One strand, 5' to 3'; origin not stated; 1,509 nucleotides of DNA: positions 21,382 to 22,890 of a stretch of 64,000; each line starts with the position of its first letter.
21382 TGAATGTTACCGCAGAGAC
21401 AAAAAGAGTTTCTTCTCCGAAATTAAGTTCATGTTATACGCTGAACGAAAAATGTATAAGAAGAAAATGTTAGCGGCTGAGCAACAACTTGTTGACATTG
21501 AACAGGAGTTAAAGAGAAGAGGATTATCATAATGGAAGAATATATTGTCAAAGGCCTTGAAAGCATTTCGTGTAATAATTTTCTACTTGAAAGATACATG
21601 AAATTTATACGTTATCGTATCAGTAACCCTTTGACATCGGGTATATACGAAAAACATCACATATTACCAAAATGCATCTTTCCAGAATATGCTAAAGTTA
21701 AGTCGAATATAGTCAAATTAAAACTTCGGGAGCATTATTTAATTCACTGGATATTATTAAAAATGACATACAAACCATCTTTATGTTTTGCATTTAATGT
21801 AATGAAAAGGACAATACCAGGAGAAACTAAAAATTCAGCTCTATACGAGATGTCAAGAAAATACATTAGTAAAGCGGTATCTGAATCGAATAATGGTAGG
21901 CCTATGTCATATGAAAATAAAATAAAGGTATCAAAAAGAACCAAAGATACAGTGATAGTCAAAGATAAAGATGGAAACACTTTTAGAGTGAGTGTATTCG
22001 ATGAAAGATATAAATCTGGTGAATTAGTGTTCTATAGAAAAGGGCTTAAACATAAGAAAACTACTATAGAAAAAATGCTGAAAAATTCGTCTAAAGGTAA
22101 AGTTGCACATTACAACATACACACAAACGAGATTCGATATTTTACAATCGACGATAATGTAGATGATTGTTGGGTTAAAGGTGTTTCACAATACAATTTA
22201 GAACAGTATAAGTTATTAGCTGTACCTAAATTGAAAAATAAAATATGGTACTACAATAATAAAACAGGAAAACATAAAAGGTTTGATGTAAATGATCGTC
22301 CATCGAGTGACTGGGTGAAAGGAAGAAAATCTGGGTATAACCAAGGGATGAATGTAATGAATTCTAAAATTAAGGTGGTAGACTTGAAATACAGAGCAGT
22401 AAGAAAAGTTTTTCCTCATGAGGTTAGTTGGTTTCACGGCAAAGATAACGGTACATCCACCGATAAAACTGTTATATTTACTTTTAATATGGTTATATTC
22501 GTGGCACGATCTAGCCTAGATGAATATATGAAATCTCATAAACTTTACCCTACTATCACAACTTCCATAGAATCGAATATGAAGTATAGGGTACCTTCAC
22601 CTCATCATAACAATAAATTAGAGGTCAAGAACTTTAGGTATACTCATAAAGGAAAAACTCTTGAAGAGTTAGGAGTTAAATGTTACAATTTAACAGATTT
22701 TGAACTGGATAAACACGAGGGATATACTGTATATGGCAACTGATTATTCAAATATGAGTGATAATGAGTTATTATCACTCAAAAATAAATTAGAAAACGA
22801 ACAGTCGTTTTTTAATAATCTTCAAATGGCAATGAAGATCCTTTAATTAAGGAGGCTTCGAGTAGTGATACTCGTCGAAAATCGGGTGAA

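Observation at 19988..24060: Group I intron with HNH endonuclease in the DNA polymerase gene, inserted just upstream of motif B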

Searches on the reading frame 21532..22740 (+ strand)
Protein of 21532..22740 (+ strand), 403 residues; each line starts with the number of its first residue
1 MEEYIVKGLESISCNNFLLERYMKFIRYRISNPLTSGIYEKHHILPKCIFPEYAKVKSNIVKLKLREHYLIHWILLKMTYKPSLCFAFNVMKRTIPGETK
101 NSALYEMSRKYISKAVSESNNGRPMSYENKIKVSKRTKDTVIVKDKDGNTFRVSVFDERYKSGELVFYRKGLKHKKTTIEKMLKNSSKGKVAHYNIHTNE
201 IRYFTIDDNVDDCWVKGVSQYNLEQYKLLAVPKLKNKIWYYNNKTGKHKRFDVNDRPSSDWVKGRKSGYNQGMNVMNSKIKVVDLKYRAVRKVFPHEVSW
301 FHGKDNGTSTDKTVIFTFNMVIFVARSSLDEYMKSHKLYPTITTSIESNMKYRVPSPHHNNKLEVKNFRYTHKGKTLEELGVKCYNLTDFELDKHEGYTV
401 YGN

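Call 8: search_protein_families(library=pfam, proteins=[window:21532-22740:+], max_evalue=0.01)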
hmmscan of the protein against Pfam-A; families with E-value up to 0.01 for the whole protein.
window:21532-22740:+ (403 aa): 1 family
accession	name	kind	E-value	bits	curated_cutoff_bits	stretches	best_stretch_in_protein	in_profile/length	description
PF25168.1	Beta-prop_WDR36-Utp21_2nd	-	0.006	16.4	84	1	186-297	131-240/335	WDR36/Utp21 second beta-propeller domain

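Call 9: search_protein_families(library=phrogs, proteins=[window:21532-22740:+], max_evalue=0.001)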
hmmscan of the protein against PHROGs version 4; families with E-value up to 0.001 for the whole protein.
window:21532-22740:+ (403 aa): 2 families
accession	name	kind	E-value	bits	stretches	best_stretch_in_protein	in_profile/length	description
phrog_655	-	DNA, RNA and nucleotide metabolism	1.2e-27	98.7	1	20-284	31-299/343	homing endonuclease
phrog_12434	-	DNA, RNA and nucleotide metabolism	1.1e-22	81.9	2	15-94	16-94/292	HNH endonuclease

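Call 12: search_dna_similar(query=window:21532-22740:+, collection=phages, mode=protein, max_rows=30)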
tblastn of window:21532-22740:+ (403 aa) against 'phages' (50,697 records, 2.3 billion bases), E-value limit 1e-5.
Records with a match: 242; places in all: 261; records where one place covers at least 80% of the query: 0.
Best place of each record, by identity: <60% 242.
By first word of the organism name: Salmonella 71; Escherichia 67; Dickeya 20; Acinetobacter 18; Klebsiella 16; Vibrio 11; Enterobacteria 6; Shigella 6; Yersinia 6; Proteus 5; and 8 more.
By host as written in the record: - 38; Escherichia coli 26; Dickeya solani 11; Salmonella enterica 11; Escherichia coli LF82 10; Salmonella enterica subsp. enterica serovar Typhimurium 8; Salmonella sp. 7; Klebsiella pneumoniae 6; and 80 more.
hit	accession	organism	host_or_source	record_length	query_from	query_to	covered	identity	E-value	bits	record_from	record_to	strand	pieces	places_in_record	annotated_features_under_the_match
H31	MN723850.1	Acinetobacter phage vB_AbaM_Apostate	Acinetobacter baumannii strain KZ1100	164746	18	265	62%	31.3%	6e-22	103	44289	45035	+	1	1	mobile endonuclease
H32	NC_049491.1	Acinetobacter phage vB_AbaM_Apostate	Acinetobacter baumannii strain KZ1100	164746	18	265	62%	31.3%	6e-22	103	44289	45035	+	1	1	HNH endonuclease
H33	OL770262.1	Acinetobacter phage AC4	Acinetobacter baumannii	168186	39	265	56%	33.8%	1e-20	100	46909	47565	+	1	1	DNA polymerase | homing endonuclease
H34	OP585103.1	Acinetobacter phage vB_AbaM_DP45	Acinetobacter baumannii AB5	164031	39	265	56%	32.9%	2e-21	102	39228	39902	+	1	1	mobile endonuclease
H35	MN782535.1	Acinetobacter phage vB_AbaM_Lazarus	Acinetobacter baumannii strain ...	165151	39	265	56%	32.9%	1e-20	100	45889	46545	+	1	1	putative intron associated homing endonuclease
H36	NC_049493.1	Acinetobacter phage vB_AbaM_Lazarus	Acinetobacter baumannii strain ...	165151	39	265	56%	32.9%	1e-20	100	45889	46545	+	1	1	HNH endonuclease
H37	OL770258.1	Acinetobacter phage AB-Navy1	Acinetobacter baumannii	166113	39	265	56%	32.9%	2e-20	100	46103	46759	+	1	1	DNA polymerase | HNH endonuclease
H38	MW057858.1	Providencia phage PSTCR6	Providencia stuartii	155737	9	265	64%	28.8%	2e-18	93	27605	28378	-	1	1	hypothetical protein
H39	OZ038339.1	Acinetobacter phage vB_AbaM_Konradin-v2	-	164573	39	265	56%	32.3%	1e-21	103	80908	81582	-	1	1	homing endonuclease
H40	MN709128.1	Acinetobacter phage vB_AbaM_Berthold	Acinetobacter baumannii strain LUH3713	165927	39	265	56%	32.3%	1e-21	103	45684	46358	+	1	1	mobile endonuclease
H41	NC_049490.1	Acinetobacter phage vB_AbaM_Berthold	Acinetobacter baumannii strain LUH3713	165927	39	265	56%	32.3%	1e-21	103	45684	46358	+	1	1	HNH endonuclease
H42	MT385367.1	Acinetobacter phage Abraxas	Acinetobacter baumannii strain ...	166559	39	265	56%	32.3%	3e-21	102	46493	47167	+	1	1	mobile endonuclease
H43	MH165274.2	Acinetobacter phage AM101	Acinetobacter baumannii LUH 3712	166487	39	265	56%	32.3%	5e-21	101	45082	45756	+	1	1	mobile endonuclease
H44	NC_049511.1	Acinetobacter phage AM101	Acinetobacter baumannii LUH 3712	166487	39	265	56%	32.3%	5e-21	101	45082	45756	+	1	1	HNH endonuclease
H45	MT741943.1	Acinetobacter phage Meroveus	Acinetobacter baumannii strain RES-241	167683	39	265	56%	32.3%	6e-21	101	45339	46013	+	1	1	mobile endonuclease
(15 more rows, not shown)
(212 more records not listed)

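Call 14: get_annotated_region(hit=H35, flank=4000)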
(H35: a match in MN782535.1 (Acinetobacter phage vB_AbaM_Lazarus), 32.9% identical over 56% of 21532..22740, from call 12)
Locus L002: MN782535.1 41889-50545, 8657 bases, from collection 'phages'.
description: Acinetobacter phage vB_AbaM_Lazarus, complete genome.
organism: Acinetobacter phage vB_AbaM_Lazarus (NCBI taxid 2686289)
taxonomy: Viruses; Duplodnaviria; Heunggongvirae; Uroviricota; Caudoviricetes; Straboviridae; Twarogvirinae; Lazarusvirus; Lazarusvirus lazarus
host: Acinetobacter baumannii strain MAR15-4162; source: waste water; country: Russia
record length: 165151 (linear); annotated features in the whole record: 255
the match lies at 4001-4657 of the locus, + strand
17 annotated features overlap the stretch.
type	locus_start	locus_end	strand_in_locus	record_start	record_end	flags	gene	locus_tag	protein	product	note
CDS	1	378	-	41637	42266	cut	-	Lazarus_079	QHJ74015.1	putative D-arabinose 5-phosphate isomerase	orf079; putative D-arabinose 5-phosphate isomerase CDS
CDS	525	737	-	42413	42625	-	-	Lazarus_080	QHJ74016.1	hypothetical protein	orf080; hypothetical protein CDS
CDS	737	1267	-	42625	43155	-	-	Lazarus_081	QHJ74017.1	putative polynucleotide kinase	orf081; putative polynucleotide kinase CDS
CDS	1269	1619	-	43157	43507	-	-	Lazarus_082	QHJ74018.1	hypothetical protein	orf080; hypothetical protein CDS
CDS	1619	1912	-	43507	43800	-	-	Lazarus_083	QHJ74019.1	hypothetical protein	orf083; hypothetical protein CDS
CDS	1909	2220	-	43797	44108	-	-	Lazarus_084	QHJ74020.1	hypothetical protein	orf084; hypothetical protein CDS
CDS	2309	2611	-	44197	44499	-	-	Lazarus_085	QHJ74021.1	putative transcription regulator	orf085; putative transcription regulator CDS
CDS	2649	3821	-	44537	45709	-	-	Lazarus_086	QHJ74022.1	split DNA polymerase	43B; gp43B split DNA polymerase; orf086; split DNA polymerase CDS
CDS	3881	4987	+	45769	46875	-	-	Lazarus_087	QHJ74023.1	putative intron associated homing endonuclease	orf087; hypothetical protein CDS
CDS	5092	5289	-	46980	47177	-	-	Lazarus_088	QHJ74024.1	hypothetical protein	orf088; hypothetical protein CDS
CDS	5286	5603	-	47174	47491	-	-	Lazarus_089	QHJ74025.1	hypothetical protein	orf089; hypothetical protein CDS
CDS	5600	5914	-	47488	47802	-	-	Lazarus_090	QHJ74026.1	hypothetical protein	orf090; hypothetical protein CDS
CDS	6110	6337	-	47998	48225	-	-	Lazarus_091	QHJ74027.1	hypothetical protein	orf091; hypothetical protein CDS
CDS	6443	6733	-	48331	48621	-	-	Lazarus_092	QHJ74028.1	hypothetical protein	orf092; hypothetical protein CDS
CDS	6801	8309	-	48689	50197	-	-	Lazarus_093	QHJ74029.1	split DNA polymerase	43A; gp43A split DNA polymerase; orf093; split DNA polymerase CDS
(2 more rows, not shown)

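Call 25: search_solved_structures(query=window:21532-22740:+, max_evalue=1, show_alignments=2)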
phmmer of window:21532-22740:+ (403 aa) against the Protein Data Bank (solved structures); distinct sequences matched with E-value up to 1: 0.

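Call 26: search_protein_families(library=ncbifam, proteins=[window:21532-22740:+], max_evalue=0.1)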
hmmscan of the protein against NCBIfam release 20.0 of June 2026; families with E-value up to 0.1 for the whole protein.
window:21532-22740:+ (403 aa): 0 families

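Call 27: find_homologous_proteins(query=window:21532-22740:+, max_evalue=0.001)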
Query window:21532-22740:+ (403 aa): 26 proteins with E <= 0.001 among 1550 candidates.
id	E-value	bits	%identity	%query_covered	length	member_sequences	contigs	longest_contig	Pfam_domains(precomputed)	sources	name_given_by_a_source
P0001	4.7e-217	739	100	81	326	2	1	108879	-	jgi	jgi:hypothetical protein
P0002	4.1e-66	242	39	93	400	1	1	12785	-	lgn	-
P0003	2.1e-45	174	42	64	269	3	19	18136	-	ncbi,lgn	-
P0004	6.4e-37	146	33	80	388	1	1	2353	-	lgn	-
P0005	2.0e-33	134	44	51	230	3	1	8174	-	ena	-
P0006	2.5e-33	134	34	40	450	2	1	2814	-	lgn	-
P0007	1.9e-28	118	45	46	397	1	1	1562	-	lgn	-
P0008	2.3e-24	104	69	9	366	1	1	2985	-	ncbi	-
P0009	4.4e-23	100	51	12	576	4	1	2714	PF02736.26,PF19835.7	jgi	jgi:hypothetical protein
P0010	4.7e-20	90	37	28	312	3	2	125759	-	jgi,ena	-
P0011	5.8e-19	86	35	20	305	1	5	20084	-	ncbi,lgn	-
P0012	3.0e-16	78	65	8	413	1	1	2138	PF11025.13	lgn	-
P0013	4.5e-15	74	40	34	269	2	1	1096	-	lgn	-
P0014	1.3e-14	72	54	12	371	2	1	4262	PF19835.7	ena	-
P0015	1.4e-14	72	33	31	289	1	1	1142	-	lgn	-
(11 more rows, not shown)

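Call 28: find_encoding_contigs(protein=P0002, flank=6000, max_places=4)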
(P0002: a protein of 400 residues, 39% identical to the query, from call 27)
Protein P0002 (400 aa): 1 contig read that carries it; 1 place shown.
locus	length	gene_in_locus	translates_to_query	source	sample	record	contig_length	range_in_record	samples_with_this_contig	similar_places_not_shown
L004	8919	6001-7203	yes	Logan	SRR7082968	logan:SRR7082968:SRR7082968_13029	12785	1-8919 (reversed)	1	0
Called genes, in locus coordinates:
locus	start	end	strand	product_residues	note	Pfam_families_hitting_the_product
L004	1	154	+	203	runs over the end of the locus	PF16473:Rv2179c-like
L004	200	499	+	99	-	-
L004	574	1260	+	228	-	-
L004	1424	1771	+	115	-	-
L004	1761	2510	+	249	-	PF00303:Thymidylat_synt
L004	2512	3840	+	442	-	PF13522:GATase_6, PF13537:GATase_7, PF00733:Asn_synthase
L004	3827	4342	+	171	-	-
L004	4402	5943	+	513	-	PF03104:DNA_pol_B_exo1, PF00136:DNA_pol_B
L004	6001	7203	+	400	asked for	-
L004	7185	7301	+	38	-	-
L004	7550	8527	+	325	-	-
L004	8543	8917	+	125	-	?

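Call 29: find_encoding_contigs(protein=P0003, flank=6000, max_places=6)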
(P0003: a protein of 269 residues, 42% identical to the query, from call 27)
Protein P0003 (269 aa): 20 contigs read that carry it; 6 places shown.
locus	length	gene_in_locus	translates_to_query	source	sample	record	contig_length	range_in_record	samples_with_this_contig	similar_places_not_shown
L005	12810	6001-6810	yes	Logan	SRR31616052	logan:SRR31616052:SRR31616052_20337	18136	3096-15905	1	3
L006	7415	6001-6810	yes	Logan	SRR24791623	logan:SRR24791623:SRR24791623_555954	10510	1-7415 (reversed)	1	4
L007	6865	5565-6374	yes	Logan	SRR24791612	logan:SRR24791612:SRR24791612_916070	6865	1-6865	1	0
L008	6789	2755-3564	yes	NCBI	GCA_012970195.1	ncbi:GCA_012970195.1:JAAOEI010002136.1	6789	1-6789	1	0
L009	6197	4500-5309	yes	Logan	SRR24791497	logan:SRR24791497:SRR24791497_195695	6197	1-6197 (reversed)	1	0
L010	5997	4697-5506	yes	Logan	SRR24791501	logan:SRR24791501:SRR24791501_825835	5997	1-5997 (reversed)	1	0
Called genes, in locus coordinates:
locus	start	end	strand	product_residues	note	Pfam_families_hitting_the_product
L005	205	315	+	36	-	-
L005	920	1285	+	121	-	PF02675:AdoMet_dc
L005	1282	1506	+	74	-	-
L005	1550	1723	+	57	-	-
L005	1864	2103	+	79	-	-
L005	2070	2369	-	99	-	PF23793:LysC (weak)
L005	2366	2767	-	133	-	-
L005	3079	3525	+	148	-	PF00011:HSP20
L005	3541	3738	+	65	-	PF06568:YjiS-like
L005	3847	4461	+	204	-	PF00182:Glyco_hydro_19 (faint)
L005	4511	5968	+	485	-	PF03104:DNA_pol_B_exo1, PF00136:DNA_pol_B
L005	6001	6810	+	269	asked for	-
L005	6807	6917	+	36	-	-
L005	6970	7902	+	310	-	-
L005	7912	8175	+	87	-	-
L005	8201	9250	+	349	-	PF00154:RecA_N, PF21134:T4_UVSX_C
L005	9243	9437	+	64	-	-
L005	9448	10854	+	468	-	PF13481:AAA_25, PF03796:DnaB_C, PF06745:ATPase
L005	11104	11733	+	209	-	PF03767:Acid_phosphat_B (faint)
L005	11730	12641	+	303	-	-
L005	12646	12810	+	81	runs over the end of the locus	PF06233:Usg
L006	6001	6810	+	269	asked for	-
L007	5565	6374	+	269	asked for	-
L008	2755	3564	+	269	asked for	-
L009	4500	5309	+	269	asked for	-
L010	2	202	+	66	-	?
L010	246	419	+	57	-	-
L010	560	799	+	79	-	-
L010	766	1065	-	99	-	PF23793:LysC (weak)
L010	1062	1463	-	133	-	-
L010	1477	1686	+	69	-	-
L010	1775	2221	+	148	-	PF00011:HSP20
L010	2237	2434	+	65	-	PF06568:YjiS-like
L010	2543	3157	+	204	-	PF00182:Glyco_hydro_19 (faint)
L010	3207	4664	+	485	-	PF03104:DNA_pol_B_exo1, PF00136:DNA_pol_B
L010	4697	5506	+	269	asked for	-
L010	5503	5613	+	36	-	-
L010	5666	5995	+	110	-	?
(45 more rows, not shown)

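Call 30: find_encoding_contigs(protein=P0001, flank=3000, max_places=3)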
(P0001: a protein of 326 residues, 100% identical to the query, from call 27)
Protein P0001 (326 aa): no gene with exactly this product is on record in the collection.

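Call 38: find_related_loci(query=A1, collection=viral_contigs, flank=4000)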
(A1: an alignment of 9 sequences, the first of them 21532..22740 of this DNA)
Query A1 (403 aa) in viral_contigs; peptide patterns used: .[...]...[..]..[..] (x = any residue, [..] = any of these).
600 stretches matched a pattern (row limit reached: there are more); 302 encode a relative of the query (tblastn E <= 1e-3); the best 80 are kept; 80 distinct loci.
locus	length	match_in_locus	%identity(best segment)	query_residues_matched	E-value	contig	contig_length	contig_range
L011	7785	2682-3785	30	9-392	2e-44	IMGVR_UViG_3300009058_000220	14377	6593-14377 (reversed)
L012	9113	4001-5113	32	21-400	2e-34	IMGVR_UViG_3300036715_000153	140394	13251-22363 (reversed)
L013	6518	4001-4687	28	17-265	3e-15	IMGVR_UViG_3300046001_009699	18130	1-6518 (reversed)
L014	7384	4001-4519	37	26-187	9e-14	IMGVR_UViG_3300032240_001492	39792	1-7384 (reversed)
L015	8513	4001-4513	32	15-186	1e-13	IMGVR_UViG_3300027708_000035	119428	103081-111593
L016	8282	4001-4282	39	36-122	1e-13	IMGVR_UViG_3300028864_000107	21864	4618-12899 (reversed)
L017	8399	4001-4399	34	5-135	5e-13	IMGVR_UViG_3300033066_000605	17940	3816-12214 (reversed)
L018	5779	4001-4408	29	16-147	1e-12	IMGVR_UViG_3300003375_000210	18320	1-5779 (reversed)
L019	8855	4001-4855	29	34-282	3e-12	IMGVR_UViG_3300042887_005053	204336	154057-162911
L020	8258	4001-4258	42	40-121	2e-12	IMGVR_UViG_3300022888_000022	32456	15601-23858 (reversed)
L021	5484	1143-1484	37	15-121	8e-12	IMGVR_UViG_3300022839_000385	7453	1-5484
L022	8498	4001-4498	29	27-193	8e-12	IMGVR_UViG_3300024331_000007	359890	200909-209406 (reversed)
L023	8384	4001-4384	33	8-138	1e-11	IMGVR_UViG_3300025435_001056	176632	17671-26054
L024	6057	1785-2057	41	35-121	4e-11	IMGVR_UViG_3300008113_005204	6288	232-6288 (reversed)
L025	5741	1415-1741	36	12-124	3e-11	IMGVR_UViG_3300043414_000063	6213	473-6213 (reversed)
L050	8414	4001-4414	33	11-145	2e-9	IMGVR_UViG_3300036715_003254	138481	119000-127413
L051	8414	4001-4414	33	11-145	2e-9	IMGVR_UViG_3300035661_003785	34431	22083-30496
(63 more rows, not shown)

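Call 63: predict_structure(alignment_id=A3)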
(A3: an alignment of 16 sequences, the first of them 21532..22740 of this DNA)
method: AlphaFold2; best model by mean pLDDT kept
length: 403 residues; sequences in the alignment: 16
mean_pLDDT: 74.0   pTM: 0.32
mean pLDDT of the five models: 74.0, 72.7, 72.7, 72.5, 69.7
residues with pLDDT >= 90: 53; 70-90: 215; 50-70: 97; < 50: 38
segments of 3 or more residues with pLDDT < 50: 98-100, 222-230, 267-274, 300-309, 397-399, 401-403
pLDDT, mean of each block of 10 residues (from residue 1): 73 86 92 87 89 89 87 89 79 53 57 68 79 88 90 93 85 60 57 81 79 78 45 68 78 81 61 50 53 60 42 77 78 77 74 84 80 87 80 53 43
secondary structure, 60 per line:
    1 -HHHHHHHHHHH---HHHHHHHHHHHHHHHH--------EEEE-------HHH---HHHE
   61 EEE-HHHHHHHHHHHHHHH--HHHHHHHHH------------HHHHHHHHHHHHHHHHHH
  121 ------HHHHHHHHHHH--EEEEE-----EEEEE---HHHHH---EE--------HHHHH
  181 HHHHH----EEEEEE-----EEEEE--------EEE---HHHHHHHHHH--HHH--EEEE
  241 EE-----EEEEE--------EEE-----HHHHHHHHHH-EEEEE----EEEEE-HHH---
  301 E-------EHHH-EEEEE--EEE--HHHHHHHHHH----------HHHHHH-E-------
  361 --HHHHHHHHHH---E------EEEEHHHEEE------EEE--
elements in order: H2-12 H16-31 E40-43 E60-63 H65-79 H82-90 H103-120 H127-137 E140-144 E150-154 H158-162 H176-185 E190-195 E201-205 E214-216 H220-229 E237-242 E248-252 E261-263 H269-278 E280-284 E289-293 E314-318 E321-323 H326-335 H346-351 H363-372 E383-386 E390-392 E399-401

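Call 65: fold_search(model_id=the predicted structure, library=pdb)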
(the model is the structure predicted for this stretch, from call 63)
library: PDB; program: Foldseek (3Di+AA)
matches with E <= 10: 281; with E <= 0.001: 0
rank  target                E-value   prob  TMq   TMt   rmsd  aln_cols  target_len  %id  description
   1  4hh3_B                3.2e-01  0.08  0.07  0.10  27.1       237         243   10  Structure of the AppA-PpsR2 core complex from Rb. sphaeroides (released 2013-06-05)
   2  2rdg_A                3.8e-01  0.10  0.06  0.11  13.3        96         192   14  Crystal structure of Staphylococcal Superantigen-Like protein 11 in complex with Sialyl Lewis X (released 2007-12-18)
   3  4nl2_F                7.4e-01  0.13  0.07  0.24  18.7        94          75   18  Crystal Structure of Listeria monocytogenes Hfq (released 2014-09-10)
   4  9mkb_A2               7.4e-01  0.03  0.08  0.07  35.6       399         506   11  Structure of the bacteriophage T4 portal-neck-tail complex (released 2025-12-24)
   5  6kf4_G                8.7e-01  0.09  0.10  0.18  14.2       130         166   12  Cryo-EM structure of Thermococcus kodakarensis RNA polymerase (released 2020-07-01)
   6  9c6z                  1.0e+00  0.06  0.06  0.11  13.7        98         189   15  Crystal structure of Staphylococcal Superantigen-Like protein 11 in complex with FB127 (released 2025-10-08)
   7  4noy_E                1.1e+00  0.12  0.07  0.25  18.8        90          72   17  Crystal structure of Listeria monocytogenes Hfq F43W (released 2014-09-10)
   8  4noy_B                1.1e+00  0.10  0.07  0.25  16.7        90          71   16  Crystal structure of Listeria monocytogenes Hfq F43W (released 2014-09-10)
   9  4nl2_C                1.2e+00  0.11  0.07  0.24  18.6        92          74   16  Crystal Structure of Listeria monocytogenes Hfq (released 2014-09-10)
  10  2rdh_B                1.3e+00  0.06  0.06  0.10  14.0        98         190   17  Crystal structure of Staphylococcal Superantigen-Like protein 11 (released 2007-12-18)
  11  6ozb_C                1.4e+00  0.07  0.09  0.15  19.3       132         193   11  Crystal structure of the phycoerythrobilin-bound GAF domain from a cyanobacterial phytochrome (released 2020-05-20)
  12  9n9j_P2               1.4e+00  0.02  0.06  0.05  21.1       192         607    9  Structure of a GRP94 folding intermediate engaged with a CCDC134- and FKBP11-bound secretory translocon (released 2025-11-19)
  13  4noy_A                1.4e+00  0.10  0.07  0.25  18.6        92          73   16  Crystal structure of Listeria monocytogenes Hfq F43W (released 2014-09-10)
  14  6iot_B                1.4e+00  0.07  0.08  0.11  13.3       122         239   13  The ligand binding domain of Mlp24 with arginine (released 2019-03-20)
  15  5u02                  1.4e+00  0.04  0.06  0.06  21.5       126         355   11  Crystal structure of S. aureus TarS 217-571 (released 2017-01-04)
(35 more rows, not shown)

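Call 67: search_protein_families(library=pfam, alignment_id=A3, max_evalue=1)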
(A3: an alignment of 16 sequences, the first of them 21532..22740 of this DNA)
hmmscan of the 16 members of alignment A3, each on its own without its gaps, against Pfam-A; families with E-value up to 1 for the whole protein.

A. member 1, window:21532-22740:+ (403 aa): 3 families
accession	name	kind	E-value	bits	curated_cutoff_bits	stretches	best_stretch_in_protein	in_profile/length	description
PF25168.1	Beta-prop_WDR36-Utp21_2nd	-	0.006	16.4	84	1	186-297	131-240/335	WDR36/Utp21 second beta-propeller domain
PF03088.22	Str_synth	-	0.054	14.1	25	0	100-135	16-50/89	Strictosidine synthase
PF21279.3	YhfX-like_C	-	0.11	13.5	27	1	285-328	40-83/97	YhfX-like, C-terminal domain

B. families by the number of members that match (of 16 scanned): 22 families
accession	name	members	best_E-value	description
PF07460.16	NUMOD3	4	0.0019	NUMOD3 motif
PF02884.22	Lyase_8_C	2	0.00013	Polysaccharide lyase family 8, C-terminal beta-sandwich domain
PF01844.29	HNH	2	0.011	HNH endonuclease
PF19835.5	SegE_GIY-YIG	1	0.00015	Putative endonuclease segE, GIY-YIG domain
PF01541.30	GIY-YIG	1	0.0015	GIY-YIG catalytic domain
PF15428.11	Imm26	1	0.0057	Immunity protein 26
PF25168.1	Beta-prop_WDR36-Utp21_2nd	1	0.006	WDR36/Utp21 second beta-propeller domain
PF21463.3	Cry1Ac_dom-VII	1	0.0081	Cry1Ac, domain VII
PF23045.1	DUF7037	1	0.021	Domain of unknown function (DUF7037)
PF24100.1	DUF7381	1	0.028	Domain of unknown function (DUF7381)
PF03088.22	Str_synth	1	0.054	Strictosidine synthase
PF24834.1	PH_Rhabdo_glycop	1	0.094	Rhabdovirus glycoprotein G PH domain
PF21279.3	YhfX-like_C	1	0.11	YhfX-like, C-terminal domain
PF24744.1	CARF-assoc_HTH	1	0.11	CARF-associated HTH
PF03973.19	Triabin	1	0.11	Triabin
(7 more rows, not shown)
